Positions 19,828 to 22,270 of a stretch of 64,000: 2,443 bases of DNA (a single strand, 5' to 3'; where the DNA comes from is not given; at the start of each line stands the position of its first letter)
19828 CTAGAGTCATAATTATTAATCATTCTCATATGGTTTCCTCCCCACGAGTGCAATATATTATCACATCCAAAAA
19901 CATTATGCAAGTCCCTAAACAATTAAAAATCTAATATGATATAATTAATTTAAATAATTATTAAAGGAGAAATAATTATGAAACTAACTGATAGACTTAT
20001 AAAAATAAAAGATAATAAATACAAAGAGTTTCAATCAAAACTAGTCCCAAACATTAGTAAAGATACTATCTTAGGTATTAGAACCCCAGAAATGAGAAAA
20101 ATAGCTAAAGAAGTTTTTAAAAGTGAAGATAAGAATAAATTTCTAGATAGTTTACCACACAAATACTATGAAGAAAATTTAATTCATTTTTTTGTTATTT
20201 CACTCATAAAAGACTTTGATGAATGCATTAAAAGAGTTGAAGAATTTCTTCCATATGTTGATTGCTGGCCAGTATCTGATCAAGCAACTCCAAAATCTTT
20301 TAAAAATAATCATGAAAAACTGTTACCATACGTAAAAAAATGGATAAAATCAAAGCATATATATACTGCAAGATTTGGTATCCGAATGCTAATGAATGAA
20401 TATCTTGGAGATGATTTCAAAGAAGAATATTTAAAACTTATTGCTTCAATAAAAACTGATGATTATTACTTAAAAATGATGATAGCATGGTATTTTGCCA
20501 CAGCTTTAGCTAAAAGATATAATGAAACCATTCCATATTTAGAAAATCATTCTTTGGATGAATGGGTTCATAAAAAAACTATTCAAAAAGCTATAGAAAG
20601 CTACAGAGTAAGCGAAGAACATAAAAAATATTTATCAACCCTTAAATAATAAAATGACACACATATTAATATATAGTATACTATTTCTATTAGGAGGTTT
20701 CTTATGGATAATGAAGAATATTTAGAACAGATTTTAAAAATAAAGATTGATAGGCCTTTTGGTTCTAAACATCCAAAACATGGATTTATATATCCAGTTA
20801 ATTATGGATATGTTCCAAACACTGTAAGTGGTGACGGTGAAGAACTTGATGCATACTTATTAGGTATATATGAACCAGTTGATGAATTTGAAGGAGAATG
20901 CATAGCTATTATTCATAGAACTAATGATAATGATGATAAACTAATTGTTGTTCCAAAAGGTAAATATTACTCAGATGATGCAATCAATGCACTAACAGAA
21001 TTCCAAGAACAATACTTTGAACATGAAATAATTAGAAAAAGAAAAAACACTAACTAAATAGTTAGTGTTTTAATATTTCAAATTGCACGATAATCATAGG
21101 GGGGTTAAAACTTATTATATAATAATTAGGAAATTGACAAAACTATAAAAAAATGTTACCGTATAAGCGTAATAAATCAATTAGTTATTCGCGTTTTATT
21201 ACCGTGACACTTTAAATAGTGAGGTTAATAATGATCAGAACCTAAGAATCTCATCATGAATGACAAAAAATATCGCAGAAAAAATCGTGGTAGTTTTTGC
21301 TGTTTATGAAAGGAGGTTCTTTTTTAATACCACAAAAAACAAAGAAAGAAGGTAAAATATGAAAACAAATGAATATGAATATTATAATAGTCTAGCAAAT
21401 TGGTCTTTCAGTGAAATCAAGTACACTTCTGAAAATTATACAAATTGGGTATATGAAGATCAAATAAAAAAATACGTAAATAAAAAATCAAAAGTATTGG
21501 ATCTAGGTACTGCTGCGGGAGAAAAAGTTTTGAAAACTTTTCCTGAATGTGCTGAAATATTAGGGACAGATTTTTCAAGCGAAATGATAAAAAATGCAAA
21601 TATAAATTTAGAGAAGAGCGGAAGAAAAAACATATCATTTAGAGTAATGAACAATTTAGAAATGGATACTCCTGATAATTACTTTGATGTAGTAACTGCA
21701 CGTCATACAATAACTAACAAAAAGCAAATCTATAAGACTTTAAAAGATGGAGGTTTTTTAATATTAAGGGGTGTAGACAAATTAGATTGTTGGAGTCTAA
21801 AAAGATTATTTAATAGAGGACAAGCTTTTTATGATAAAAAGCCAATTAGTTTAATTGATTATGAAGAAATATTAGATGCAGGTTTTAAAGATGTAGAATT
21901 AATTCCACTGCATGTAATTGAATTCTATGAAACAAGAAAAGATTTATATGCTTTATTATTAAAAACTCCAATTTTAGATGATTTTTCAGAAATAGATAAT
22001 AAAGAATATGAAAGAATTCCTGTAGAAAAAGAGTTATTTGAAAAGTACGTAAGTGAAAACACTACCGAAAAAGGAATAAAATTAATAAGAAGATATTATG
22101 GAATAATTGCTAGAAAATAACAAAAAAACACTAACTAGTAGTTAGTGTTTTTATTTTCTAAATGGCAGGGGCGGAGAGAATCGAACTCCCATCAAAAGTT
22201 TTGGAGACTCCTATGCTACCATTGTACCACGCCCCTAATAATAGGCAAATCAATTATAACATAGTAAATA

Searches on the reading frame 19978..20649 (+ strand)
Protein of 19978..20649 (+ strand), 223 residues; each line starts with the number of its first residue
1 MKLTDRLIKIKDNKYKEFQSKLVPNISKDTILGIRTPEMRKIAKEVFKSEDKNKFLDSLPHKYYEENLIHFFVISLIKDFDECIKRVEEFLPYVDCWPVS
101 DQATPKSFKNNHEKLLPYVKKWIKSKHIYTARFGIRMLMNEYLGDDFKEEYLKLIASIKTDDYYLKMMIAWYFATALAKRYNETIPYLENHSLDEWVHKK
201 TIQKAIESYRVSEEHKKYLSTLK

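Call 20: search_protein_families(library=pfam, proteins=[window:19978-20649:+], max_evalue=0.01)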
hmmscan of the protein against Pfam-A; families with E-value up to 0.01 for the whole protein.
window:19978-20649:+ (223 aa): 1 family
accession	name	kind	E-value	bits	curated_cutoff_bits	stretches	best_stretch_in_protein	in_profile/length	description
PF08713.17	DNA_alkylation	-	1.8e-15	57.6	21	1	6-192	4-198/213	DNA alkylation repair enzyme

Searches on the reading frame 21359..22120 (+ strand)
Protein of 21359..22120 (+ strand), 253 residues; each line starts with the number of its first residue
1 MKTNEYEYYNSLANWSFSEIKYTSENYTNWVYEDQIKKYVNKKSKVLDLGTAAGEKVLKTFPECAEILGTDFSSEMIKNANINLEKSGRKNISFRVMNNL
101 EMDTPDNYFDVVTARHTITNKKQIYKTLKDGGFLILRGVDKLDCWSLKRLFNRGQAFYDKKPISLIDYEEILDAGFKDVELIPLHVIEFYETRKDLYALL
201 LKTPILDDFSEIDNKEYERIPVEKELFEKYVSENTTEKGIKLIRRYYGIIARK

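Call 20: search_protein_families(library=pfam, proteins=[window:21359-22120:+], max_evalue=0.01)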
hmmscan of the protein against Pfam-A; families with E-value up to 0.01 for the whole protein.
window:21359-22120:+ (253 aa): 9 families
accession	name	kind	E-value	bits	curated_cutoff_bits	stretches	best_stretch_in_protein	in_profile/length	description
PF13847.12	Methyltransf_31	-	4.2e-15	56.1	27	1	42-140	3-113/145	Methyltransferase domain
PF13649.12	Methyltransf_25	-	5.3e-11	43.5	27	1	46-132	1-97/97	Methyltransferase domain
PF08241.18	Methyltransf_11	-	3.4e-10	40.9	21.2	1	47-135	1-94/95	Methyltransferase domain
PF01209.24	Ubie_methyltran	-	1e-08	35.3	20.1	1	39-134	42-149/233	ubiE/COQ5 methyltransferase family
PF13489.12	Methyltransf_23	-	2.8e-07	30.9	27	1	41-141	21-121/164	Methyltransferase domain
PF08242.18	Methyltransf_12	-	6e-07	30.5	30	1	47-132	1-96/98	Methyltransferase domain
PF05219.18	DREV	-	0.00011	21.8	26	1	41-130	93-173/265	DREV methyltransferase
PF06325.19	PrmA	-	0.00093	19.2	22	1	36-139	155-261/296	Ribosomal protein L11 methyltransferase (PrmA)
PF01135.25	PCMT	-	0.0044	17.2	20.3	1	28-136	61-171/210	Protein-L-isoaspartate(D-aspartate) O-methyltransferase (PCMT)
